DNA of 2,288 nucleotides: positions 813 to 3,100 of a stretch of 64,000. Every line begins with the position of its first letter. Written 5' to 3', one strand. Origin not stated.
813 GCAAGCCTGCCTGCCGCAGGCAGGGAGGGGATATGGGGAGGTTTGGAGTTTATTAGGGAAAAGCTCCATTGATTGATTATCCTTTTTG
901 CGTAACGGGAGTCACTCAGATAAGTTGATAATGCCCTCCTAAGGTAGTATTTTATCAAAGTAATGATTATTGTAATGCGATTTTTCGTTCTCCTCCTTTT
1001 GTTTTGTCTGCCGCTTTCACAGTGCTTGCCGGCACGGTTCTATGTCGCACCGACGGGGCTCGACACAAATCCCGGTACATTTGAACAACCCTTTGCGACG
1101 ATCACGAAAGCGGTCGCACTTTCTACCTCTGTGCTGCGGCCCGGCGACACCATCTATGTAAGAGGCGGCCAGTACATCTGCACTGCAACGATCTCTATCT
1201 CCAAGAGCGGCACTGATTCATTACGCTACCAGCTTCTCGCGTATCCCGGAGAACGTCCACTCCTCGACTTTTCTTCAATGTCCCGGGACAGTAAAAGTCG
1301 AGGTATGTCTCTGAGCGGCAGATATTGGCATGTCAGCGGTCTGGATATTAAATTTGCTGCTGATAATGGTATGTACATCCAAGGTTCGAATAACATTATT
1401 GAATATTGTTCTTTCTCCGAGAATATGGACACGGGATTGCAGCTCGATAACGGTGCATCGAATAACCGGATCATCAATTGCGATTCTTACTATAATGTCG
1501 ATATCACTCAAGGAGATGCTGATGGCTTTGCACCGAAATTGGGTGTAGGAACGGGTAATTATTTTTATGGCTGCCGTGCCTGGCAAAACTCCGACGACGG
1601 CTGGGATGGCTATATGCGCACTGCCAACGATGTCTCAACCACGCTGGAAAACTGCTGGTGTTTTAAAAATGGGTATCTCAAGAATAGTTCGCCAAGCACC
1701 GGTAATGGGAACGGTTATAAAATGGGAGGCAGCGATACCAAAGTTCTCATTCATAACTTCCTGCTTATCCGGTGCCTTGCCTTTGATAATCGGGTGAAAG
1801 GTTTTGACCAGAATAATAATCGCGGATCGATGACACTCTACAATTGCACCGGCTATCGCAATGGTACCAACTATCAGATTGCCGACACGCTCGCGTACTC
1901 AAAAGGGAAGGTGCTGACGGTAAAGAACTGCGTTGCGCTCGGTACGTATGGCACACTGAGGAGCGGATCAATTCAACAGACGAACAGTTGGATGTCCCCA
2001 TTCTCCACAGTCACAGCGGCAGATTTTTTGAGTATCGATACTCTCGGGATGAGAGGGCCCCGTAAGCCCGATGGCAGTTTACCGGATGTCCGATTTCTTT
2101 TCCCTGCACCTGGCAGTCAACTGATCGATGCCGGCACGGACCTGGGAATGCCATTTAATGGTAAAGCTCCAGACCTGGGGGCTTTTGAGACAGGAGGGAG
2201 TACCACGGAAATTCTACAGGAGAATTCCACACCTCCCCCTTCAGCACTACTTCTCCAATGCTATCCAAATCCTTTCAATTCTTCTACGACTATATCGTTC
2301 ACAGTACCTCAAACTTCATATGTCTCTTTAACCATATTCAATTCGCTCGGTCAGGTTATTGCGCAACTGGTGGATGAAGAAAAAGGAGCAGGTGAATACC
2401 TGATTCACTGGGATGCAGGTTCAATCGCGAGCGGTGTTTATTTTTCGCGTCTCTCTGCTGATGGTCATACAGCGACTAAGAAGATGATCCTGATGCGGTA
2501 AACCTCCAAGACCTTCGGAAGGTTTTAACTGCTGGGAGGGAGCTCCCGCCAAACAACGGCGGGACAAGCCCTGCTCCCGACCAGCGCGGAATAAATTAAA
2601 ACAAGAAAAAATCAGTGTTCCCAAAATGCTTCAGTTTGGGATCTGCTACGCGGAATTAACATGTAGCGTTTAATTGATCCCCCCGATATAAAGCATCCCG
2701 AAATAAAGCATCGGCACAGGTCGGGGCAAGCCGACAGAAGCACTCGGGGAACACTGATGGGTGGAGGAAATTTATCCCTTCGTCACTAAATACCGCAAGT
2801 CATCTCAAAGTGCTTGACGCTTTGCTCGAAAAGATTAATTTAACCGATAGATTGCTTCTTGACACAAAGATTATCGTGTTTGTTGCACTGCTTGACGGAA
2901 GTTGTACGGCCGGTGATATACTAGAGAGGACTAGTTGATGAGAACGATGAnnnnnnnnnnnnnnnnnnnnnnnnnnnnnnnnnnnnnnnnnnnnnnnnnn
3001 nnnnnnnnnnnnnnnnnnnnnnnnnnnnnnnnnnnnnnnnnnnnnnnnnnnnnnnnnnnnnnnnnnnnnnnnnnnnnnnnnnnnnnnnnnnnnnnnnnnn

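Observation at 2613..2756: MITE-like repeat family with 10-bp terminal inverted repeats, three copies in the window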

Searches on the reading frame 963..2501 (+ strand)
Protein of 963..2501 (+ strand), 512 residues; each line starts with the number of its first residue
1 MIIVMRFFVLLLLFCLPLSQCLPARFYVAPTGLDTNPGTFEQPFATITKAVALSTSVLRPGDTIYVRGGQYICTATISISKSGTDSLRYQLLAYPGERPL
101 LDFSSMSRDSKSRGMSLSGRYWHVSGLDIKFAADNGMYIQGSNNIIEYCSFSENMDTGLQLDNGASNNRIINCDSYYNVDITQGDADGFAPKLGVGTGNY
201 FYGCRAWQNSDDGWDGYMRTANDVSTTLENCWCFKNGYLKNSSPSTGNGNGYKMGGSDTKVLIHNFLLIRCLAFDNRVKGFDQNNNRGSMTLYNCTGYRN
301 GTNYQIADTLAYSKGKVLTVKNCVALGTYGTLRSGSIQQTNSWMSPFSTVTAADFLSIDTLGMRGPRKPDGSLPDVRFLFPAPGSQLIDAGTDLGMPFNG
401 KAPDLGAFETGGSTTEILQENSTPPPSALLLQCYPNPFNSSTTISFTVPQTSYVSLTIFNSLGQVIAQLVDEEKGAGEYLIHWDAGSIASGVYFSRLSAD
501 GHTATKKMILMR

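Call 13: search_protein_families(library=pfam, proteins=[window:963-2501:+])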
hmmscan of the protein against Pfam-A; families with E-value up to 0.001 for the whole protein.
window:963-2501:+ (512 aa): 4 families
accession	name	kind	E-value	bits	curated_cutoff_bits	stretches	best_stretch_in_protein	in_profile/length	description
PF22842.2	Pel9A-like_beta_helix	-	6.8e-25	88.2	25.2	2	142-308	151-333/370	Pel9A-like, right handed beta helix region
PF18962.6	Por_Secre_tail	-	1.2e-10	42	27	1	434-509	2-74/75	Secretion system C-terminal sorting domain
PF13229.12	Beta_helix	-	1.1e-08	35.3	25.9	1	118-296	6-157/158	Right handed beta helix region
PF07602.17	DUF1565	-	0.00016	21.6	20.3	0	31-71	2-38/257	Protein of unknown function (DUF1565)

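Call 15: find_encoding_contigs(protein=window:963-2501:+, flank=6000, max_places=10)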
Protein window:963-2501:+ (512 aa): no gene with exactly this product is on record in the collection.

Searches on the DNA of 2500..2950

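Call 6: search_rna_families(source=window, start=2500, end=2950, threshold=evalue, max_evalue=10, show_alignments=3)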
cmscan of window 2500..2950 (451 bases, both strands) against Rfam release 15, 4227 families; matches with E-value up to 10: 2.
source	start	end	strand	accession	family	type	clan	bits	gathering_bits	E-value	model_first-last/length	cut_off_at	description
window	2500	2586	-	RF00387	IRES_FGF1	Cis-reg; IRES;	-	13.9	38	1.7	1-81/162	3'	FGF-1 internal ribosome entry site (IRES)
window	2510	2559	+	RF03142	L2-Alphaproteobacteria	Cis-reg; leader;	-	9.7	37.8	9.6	1-56/66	no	L2-Alphaproteobacteria ribosomal protein leader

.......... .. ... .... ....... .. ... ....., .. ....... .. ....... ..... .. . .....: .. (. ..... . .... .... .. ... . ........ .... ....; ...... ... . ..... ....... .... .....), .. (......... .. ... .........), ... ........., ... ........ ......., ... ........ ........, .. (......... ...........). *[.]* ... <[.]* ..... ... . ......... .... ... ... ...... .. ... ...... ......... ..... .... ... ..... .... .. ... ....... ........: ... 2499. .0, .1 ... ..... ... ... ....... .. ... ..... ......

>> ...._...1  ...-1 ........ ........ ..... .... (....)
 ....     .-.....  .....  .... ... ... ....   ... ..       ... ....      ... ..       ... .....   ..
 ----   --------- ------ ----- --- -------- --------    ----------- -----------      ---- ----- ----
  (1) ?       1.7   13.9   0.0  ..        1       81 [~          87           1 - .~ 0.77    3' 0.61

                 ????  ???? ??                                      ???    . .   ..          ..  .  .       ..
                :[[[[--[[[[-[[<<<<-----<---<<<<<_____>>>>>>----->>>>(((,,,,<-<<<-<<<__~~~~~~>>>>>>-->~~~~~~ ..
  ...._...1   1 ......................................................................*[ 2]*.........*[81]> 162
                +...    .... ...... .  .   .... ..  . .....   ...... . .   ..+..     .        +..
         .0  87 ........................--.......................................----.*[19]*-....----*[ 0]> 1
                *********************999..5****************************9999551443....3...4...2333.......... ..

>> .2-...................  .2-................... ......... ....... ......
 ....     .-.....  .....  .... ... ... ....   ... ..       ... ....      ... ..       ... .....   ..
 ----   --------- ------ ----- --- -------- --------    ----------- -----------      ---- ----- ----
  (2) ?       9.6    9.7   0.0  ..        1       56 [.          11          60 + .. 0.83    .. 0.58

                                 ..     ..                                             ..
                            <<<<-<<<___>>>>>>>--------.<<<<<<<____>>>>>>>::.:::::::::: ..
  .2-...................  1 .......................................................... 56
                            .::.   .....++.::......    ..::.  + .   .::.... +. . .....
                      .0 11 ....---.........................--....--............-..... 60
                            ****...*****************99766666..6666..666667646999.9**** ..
